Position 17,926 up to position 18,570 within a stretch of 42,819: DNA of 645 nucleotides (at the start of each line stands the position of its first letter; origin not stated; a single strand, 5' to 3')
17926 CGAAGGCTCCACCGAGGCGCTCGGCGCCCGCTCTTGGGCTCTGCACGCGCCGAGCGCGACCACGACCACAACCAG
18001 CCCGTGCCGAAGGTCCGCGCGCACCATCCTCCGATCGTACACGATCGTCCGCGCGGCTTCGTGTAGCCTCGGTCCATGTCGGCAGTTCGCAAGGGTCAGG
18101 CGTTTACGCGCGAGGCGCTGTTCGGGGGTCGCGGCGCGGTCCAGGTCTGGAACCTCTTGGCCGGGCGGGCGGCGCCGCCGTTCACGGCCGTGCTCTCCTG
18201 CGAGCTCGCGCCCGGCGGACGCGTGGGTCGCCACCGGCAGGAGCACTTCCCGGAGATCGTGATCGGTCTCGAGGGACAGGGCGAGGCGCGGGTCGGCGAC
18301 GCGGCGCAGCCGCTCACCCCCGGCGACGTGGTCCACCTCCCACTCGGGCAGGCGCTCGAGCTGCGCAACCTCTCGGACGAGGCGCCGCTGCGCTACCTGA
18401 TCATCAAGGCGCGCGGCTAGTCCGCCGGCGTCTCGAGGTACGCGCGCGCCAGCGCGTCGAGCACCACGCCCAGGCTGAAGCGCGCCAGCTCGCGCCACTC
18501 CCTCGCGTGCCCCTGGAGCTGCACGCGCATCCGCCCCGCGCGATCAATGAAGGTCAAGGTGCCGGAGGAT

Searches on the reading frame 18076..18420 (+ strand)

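Call 39: search_protein_families(library=pfam, proteins=[window:18076-18420:+], max_evalue=0.0001)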
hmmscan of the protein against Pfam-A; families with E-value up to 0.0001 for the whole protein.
window:18076-18420:+ (114 aa): 1 family
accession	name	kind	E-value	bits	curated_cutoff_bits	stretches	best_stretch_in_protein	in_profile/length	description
PF07883.17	Cupin_2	-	4.5e-12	46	27.2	1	42-110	3-69/70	Cupin domain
